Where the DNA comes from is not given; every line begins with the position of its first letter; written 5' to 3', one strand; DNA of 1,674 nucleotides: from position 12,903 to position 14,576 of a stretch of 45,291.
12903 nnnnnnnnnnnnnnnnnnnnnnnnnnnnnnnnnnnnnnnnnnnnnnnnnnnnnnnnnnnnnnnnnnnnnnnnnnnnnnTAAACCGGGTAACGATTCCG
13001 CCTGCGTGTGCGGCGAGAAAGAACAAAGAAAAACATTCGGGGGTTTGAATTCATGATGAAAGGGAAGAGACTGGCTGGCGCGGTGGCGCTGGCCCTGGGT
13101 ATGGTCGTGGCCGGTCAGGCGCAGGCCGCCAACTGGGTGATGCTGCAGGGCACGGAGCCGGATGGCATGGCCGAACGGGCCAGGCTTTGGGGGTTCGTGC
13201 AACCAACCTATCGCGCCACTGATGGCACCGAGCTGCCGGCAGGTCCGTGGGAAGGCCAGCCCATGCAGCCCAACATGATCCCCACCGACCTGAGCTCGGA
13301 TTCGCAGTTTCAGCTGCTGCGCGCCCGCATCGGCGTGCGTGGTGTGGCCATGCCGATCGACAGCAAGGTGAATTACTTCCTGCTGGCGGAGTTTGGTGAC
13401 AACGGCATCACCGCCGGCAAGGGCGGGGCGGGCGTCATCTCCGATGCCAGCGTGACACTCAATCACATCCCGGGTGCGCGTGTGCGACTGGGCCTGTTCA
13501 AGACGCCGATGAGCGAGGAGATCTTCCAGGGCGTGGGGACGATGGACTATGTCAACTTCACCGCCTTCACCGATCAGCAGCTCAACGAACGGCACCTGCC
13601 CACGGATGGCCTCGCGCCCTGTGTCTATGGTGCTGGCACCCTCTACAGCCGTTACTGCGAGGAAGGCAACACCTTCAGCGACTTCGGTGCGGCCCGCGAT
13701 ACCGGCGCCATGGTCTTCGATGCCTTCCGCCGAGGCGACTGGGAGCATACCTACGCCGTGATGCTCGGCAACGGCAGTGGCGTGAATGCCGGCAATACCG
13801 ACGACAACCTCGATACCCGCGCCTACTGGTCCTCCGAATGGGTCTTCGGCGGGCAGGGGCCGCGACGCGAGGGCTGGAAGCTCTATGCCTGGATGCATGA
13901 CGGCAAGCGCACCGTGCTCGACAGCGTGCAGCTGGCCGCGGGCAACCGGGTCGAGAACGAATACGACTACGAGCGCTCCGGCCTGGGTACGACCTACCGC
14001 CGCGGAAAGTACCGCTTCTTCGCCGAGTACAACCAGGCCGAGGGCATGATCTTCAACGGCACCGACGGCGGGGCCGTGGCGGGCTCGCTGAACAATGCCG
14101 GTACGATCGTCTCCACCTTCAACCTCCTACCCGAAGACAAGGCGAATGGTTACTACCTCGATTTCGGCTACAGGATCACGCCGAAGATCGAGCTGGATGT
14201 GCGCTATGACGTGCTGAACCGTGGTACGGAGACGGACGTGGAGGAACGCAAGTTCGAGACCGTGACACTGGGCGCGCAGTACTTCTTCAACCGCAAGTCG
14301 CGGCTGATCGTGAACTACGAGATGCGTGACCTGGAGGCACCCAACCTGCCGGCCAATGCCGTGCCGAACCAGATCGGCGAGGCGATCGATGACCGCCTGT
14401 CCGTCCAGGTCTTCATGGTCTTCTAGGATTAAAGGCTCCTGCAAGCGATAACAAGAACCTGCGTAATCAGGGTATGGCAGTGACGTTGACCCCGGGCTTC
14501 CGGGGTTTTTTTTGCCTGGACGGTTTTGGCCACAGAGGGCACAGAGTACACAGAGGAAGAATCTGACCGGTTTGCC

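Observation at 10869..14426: ECF sigma / anti-sigma pair whose sensor is a periplasmic DsrE-like domain, divergent from a secreted DsrE-like paralog and a porin: candidate undescribed envelope sulfur-sensing module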

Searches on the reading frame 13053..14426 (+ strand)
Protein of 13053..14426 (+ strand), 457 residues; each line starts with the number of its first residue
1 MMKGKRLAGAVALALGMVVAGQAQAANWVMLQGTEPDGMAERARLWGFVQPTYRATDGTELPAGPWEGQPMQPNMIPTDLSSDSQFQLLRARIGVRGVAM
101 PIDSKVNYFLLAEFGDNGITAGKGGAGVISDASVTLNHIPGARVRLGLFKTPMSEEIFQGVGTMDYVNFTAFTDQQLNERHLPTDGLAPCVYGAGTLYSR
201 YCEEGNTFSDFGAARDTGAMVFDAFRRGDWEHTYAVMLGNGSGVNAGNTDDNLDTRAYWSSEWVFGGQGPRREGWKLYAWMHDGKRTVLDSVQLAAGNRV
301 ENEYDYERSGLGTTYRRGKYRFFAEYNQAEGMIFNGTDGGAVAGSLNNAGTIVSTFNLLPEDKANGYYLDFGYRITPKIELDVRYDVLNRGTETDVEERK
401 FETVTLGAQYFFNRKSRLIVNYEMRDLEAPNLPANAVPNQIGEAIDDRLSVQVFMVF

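Call 3: search_protein_families(library=pfam, max_evalue=1, proteins=[window:13053-14423:+])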
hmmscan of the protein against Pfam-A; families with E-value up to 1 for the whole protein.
seq(457 aa): 1 family
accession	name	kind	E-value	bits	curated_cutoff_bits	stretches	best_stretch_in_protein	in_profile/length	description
PF07396.17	Porin_O_P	-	2.3e-07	30.9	20.9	1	79-425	20-344/370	Phosphate-selective porin O and P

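Call 4: search_protein_families(library=ncbifam, max_evalue=1, proteins=[window:13053-14423:+])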
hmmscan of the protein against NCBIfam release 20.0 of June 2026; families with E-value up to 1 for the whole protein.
seq(457 aa): 0 families

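Call 69: search_solved_structures(query=window:13053-14426:+, max_evalue=10)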
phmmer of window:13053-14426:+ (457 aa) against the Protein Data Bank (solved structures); distinct sequences matched with E-value up to 10: 5.
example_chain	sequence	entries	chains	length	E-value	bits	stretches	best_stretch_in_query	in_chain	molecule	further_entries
8t7w_A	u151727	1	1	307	0.31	12.9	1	142-244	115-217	Oxygen-dependent coproporphyrinogen-III oxidase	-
9emy_E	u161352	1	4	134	0.6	11.9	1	349-400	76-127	Nanobody 2G9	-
2k1g_A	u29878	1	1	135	0.79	11.5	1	45-100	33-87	Lipoprotein spr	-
7v6s_A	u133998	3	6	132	0.84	11.4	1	46-100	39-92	Murein DD-endopeptidase MepS/Murein LD-carboxypeptidase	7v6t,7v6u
8xud_I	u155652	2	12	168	1.3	10.8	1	45-99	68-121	Murein DD-endopeptidase MepS/Murein LD-carboxypeptidase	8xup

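Call 83: find_homologous_proteins(query=window:13053-14426:+)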
Query window:13053-14426:+ (457 aa): 1939 proteins with E <= 0.001 among 8000 candidates; the best 120 are listed.
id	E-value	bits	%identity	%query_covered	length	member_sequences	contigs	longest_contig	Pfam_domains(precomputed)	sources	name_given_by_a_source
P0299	4.6e-296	1000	94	100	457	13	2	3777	PF07396.18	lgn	-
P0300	1.3e-273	926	86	100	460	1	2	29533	-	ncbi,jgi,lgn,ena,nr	ncbi:MAG TPA: porin [Phycisphaerales bacterium]|nr:porin [Phycisphaerales bacterium]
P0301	1.2e-213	728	70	96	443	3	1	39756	PF07396.18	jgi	jgi:hypothetical protein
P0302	1.2e-210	718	66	99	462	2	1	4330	PF07396.18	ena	-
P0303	3.0e-168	578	56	99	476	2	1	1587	PF07396.18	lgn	-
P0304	1.1e-166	573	56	99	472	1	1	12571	PF13609.13,PF07396.18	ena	-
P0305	1.3e-164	566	57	100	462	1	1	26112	PF07396.18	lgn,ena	-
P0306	4.2e-163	561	56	99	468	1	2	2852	PF07396.18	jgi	-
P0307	3.0e-159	549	57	95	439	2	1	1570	PF07396.18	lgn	-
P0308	5.0e-159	548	55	100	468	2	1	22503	PF07396.18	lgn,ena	-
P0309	1.5e-157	543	55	99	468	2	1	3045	-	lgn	-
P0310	5.6e-157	541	56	99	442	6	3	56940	PF07396.18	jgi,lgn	-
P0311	1.8e-156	540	55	100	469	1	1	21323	PF07396.18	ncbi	ncbi:MAG TPA: porin [Gammaproteobacteria bacterium]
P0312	3.9e-156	538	55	99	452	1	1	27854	PF07396.18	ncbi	ncbi:porin [Kaarinaea lacus]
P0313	4.1e-156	538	55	99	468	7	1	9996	PF07396.18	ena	-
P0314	5.0e-156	538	57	98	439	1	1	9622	PF13609.13,PF07396.18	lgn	-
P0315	5.3e-156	538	55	100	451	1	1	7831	PF07396.18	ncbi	-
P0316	6.2e-156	538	56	98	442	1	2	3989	PF07396.18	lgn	-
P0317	7.6e-156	537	56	98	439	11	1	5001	PF07396.18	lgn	-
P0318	1.5e-155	537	56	95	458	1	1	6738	PF07396.18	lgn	-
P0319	3.1e-155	535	55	98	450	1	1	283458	PF07396.18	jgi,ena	-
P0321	4.3e-155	535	55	96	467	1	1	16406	PF07396.18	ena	-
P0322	1.3e-154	533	54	98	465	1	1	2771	PF07396.18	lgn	-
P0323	1.8e-154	533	56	95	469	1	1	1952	PF07396.18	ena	-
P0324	2.0e-154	533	54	100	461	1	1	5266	PF07396.18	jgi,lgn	jgi:hypothetical protein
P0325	2.3e-154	533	55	100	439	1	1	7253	PF07396.18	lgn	-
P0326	2.7e-154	532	56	95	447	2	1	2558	PF13609.13,PF07396.18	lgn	-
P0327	3.1e-154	532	57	98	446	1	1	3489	PF07396.18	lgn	-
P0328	3.1e-154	532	54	100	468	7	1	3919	PF07396.18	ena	-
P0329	4.4e-154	532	56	96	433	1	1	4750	PF07396.18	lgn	-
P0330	4.7e-154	532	53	100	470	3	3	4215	PF07396.18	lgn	-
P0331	5.3e-154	531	56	96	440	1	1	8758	PF07396.18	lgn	-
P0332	5.6e-154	531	56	95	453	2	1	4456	PF07396.18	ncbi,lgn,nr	ncbi:MAG TPA: porin [Chromatiales bacterium]|nr:porin [Chromatiales bacterium]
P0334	5.9e-154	531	54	100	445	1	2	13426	PF07396.18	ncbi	-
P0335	6.4e-154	531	55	99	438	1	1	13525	PF07396.18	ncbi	-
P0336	7.3e-154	531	54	100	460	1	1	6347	PF07396.18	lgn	-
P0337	2.0e-153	529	55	94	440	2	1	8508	PF13609.13,PF07396.18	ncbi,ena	-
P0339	2.7e-153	529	55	99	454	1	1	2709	PF07396.18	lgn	-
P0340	3.4e-153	529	56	99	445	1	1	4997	PF07396.18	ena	-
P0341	4.2e-153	528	54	100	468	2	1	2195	PF07396.18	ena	-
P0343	6.7e-153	528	54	95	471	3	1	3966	PF07396.18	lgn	-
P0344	7.3e-153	528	56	99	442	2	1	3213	PF07396.18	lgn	-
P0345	8.2e-153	527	54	96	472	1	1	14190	PF13609.13,PF07396.18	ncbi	ncbi:hypothetical protein [Kaarinaea lacus]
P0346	8.3e-153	527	57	99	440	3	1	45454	PF13609.13,PF07396.18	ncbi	-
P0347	9.2e-153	527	53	100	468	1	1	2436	PF07396.18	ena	-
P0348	1.2e-152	527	54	98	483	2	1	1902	PF07396.18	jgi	-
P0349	1.8e-152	526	53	100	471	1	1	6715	PF07396.18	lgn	-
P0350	3.3e-152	525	54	99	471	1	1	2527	PF07396.18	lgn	-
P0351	4.7e-152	525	55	100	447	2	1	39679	PF07396.18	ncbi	-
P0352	5.1e-152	525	55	100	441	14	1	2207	PF07396.18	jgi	jgi:hypothetical protein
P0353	6.4e-152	525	55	99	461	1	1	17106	PF07396.18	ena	-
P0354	9.1e-152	524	53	100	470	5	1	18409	PF07396.18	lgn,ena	-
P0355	9.4e-152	524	53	100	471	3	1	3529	PF07396.18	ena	-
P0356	9.4e-152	524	54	95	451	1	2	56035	PF07396.18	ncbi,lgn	-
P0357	1.3e-151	524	57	98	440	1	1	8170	PF07396.18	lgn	-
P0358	1.5e-151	523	55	99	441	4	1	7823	PF07396.18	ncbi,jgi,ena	ncbi:MAG: porin [Thiohalobacteraceae bacterium]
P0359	2.1e-151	523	55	98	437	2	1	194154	PF07396.18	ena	-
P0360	2.2e-151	523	55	98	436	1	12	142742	PF07396.18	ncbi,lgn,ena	-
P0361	1.1e-150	520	54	100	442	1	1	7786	PF07396.18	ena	-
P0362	1.4e-150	520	54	96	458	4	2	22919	PF07396.18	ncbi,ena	-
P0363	1.9e-150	520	55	100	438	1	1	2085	PF07396.18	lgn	-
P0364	2.1e-150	520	54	96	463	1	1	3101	PF07396.18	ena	-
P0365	2.4e-150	519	55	98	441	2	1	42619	PF07396.18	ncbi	-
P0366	3.0e-150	519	54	98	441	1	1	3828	PF13609.13,PF07396.18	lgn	-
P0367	3.2e-150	519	54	100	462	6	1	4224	PF07396.18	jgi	jgi:hypothetical protein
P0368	3.2e-150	519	55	97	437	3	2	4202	PF07396.18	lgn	-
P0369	4.7e-150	518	55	92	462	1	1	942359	PF07396.18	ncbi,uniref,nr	ncbi:MAG: porin [endosymbiont of Galathealinum brachiosum]|uniref:Porin n=1 Tax=endosymbiont of Gala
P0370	4.7e-150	518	53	100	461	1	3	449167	PF07396.18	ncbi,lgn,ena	-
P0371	5.4e-150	518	55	98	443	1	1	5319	PF07396.18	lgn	-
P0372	7.2e-150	518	55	96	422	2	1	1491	PF07396.18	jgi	jgi:hypothetical protein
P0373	7.8e-150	518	56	98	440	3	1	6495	PF07396.18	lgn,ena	-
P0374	8.1e-150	518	54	100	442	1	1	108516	PF07396.18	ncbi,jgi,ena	-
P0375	9.0e-150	517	54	99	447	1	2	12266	PF07396.18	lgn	-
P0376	9.3e-150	517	57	97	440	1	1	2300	PF07396.18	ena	-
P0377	1.1e-149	517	54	100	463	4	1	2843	PF07396.18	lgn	-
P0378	1.1e-149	517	57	95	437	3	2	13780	PF13609.13,PF07396.18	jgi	-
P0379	1.1e-149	517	56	97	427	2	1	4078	PF13609.13,PF07396.18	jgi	-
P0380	1.4e-149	517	55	98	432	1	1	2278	PF07396.18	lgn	-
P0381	1.4e-149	517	55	97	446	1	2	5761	PF07396.18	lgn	-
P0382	1.4e-149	517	54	99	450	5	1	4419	PF07396.18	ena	-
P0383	1.5e-149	517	54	100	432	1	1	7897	PF07396.18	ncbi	-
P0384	1.7e-149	517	55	99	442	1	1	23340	PF13609.13,PF07396.18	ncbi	-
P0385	2.8e-149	516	54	99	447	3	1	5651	PF07396.18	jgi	jgi:hypothetical protein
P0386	2.8e-149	516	54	98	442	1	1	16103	PF07396.18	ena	-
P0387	3.2e-149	516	52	100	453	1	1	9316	PF07396.18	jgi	-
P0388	3.5e-149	516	53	100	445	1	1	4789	PF07396.18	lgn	-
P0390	3.8e-149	515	55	98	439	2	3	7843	PF07396.18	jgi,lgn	-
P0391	4.1e-149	515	54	100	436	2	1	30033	PF07396.18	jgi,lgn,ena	-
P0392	4.2e-149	515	52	100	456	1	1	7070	PF07396.18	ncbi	-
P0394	5.9e-149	515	53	99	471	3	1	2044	PF07396.18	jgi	-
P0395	5.9e-149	515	54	100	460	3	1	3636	PF07396.18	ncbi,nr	ncbi:MAG TPA: porin [Gammaproteobacteria bacterium]|nr:porin [Gammaproteobacteria bacterium]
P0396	7.1e-149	514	54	100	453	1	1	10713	PF07396.18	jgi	jgi:hypothetical protein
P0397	7.7e-149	514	54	99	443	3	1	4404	PF07396.18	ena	-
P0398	8.6e-149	514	55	99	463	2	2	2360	PF07396.18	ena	-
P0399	9.3e-149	514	54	100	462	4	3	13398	PF07396.18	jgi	-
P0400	1.0e-148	514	53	99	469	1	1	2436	PF07396.18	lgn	-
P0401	1.1e-148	514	54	100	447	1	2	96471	PF07396.18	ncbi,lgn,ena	-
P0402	1.4e-148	514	54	98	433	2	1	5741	PF07396.18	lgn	-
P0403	1.5e-148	513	53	100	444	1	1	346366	PF07396.18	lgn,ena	-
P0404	1.6e-148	513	54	99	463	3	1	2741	PF07396.18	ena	-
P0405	1.7e-148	513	55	96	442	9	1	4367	PF13609.13,PF07396.18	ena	-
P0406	1.7e-148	513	52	100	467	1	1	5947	PF07396.18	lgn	-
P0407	1.9e-148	513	54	99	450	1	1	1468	PF07396.18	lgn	-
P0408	2.0e-148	513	55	96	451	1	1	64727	PF07396.18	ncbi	-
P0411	2.8e-148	513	52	99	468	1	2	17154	PF07396.18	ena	-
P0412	3.2e-148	512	53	97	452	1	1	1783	PF07396.18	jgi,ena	-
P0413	3.7e-148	512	55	98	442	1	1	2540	PF07396.18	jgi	-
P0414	4.4e-148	512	54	97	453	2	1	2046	PF07396.18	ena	-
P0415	5.9e-148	511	52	99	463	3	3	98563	PF07396.18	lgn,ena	-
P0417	6.8e-148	511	51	100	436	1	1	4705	PF07396.18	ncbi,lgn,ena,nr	ncbi:MAG TPA: porin [Gammaproteobacteria bacterium]|nr:porin [Gammaproteobacteria bacterium]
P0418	8.0e-148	511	53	99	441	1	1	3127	PF07396.18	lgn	-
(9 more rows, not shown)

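Call 93: predict_structure(alignment_id=A5)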
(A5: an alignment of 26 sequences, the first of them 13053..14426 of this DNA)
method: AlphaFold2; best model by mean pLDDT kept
length: 457 residues; sequences in the alignment: 26
mean_pLDDT: 79.0   pTM: 0.79
mean pLDDT of the five models: 79.0, 78.4, 76.9, 70.6, 67.8
residues with pLDDT >= 90: 120; 70-90: 223; 50-70: 82; < 50: 32
segments of 3 or more residues with pLDDT < 50: 1-7, 9-25, 168-170, 442-444
pLDDT, mean of each block of 10 residues (from residue 1): 47 39 52 67 79 81 84 70 79 78 80 76 68 86 87 74 56 58 88 92 81 76 90 90 58 88 82 88 90 94 91 91 90 84 90 90 90 92 88 81 88 88 77 61 65 87
secondary structure, 60 per line:
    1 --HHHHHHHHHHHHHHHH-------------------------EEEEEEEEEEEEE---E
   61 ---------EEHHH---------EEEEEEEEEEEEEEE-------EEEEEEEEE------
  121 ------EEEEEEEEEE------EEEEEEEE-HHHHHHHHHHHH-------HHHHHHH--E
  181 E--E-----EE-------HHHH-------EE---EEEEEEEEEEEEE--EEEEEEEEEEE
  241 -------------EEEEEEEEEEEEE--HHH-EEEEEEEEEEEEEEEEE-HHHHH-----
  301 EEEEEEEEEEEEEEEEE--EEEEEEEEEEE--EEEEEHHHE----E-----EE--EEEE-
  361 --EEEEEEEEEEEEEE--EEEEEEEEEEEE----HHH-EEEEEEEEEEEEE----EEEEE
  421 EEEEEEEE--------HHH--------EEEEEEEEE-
elements in order: H3-18 E44-56 E84-98 E106-114 E127-136 E143-150 H152-163 H171-177 H199-202 E215-227 E230-240 E254-266 E273-289 H291-295 E301-317 E320-330 E333-337 E356-359 E363-376 E379-390 E399-411 E416-428 E448-456

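Call 95: fold_search(model_id=the predicted structure, library=pdb)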
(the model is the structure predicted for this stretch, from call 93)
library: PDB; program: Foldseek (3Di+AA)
matches with E <= 10: 874; with E <= 0.001: 310
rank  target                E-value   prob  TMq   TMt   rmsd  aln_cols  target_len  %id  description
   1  9j9l                  7.5e-13  1.00  0.50  0.65   8.9       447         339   13  artificial mononuclear Zn-bound metalloprotein 1 (M1:Zn) (released 2025-07-02)
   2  1opf_A                8.8e-13  1.00  0.52  0.68   6.6       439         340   14  THE STRUCTURE OF OMPF PORIN IN A TETRAGONAL CRYSTAL FORM (released 1995-02-07)
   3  9j9o_A                9.8e-13  1.00  0.52  0.67   6.7       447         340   13  artificial dinuclear Zn-bound metalloprotein 1 (D1:2Zn) (released 2025-07-02)
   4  8wv0_A                9.8e-13  1.00  0.47  0.63   9.3       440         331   14  Outer membrane porin of Burkholderia pseudomallei (BpsOmp38) (released 2024-10-30)
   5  5mdq_A                9.8e-13  1.00  0.48  0.60   8.9       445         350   16  Crystal structure of outer membrane expressed Chitoporin VhChip from Vibrio harveyi (released 2017-12-20)
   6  6ehc_A                1.2e-12  1.00  0.45  0.64   9.1       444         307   13  OmpUdeltaN (N-terminus deletion mutant of OmpU), outer membrane protein of Vibrio cholerae (released 2018-04-25)
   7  1hxu                  1.2e-12  1.00  0.51  0.66   7.0       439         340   13  OMPF PORIN MUTANT KK (released 2001-06-06)
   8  8wv0_B                1.3e-12  1.00  0.47  0.62   9.5       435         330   13  Outer membrane porin of Burkholderia pseudomallei (BpsOmp38) (released 2024-10-30)
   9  9j9p                  1.4e-12  1.00  0.52  0.66   6.7       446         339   13  artificial mononuclear Zn-bound metalloprotein 3 (M3:Zn) (released 2025-07-02)
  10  7fdy_A                2.1e-12  1.00  0.51  0.67   6.8       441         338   13  Structure of OmpF1 (released 2022-11-16)
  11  2o4v_A                2.2e-12  1.00  0.53  0.58   7.9       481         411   15  An arginine ladder in OprP mediates phosphate specific transfer across the outer membrane (released 2006-12-26)
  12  6ehf                  2.2e-12  1.00  0.44  0.60  10.9       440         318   10  OmpT (in-vitro folded), an outer membrane protein Vibrio cholerae (trimer form) (released 2018-04-25)
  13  7fdy_B                2.4e-12  1.00  0.52  0.67   6.8       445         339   13  Structure of OmpF1 (released 2022-11-16)
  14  2fgq                  2.6e-12  1.00  0.47  0.63   8.5       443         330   14  High resolution X-ray structure of Omp32 in complex with malate (released 2006-01-31)
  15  4kr8_B                2.7e-12  1.00  0.49  0.63   7.5       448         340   12  Salmonella typhi OmpF complex with Daunomycin (released 2014-05-28)
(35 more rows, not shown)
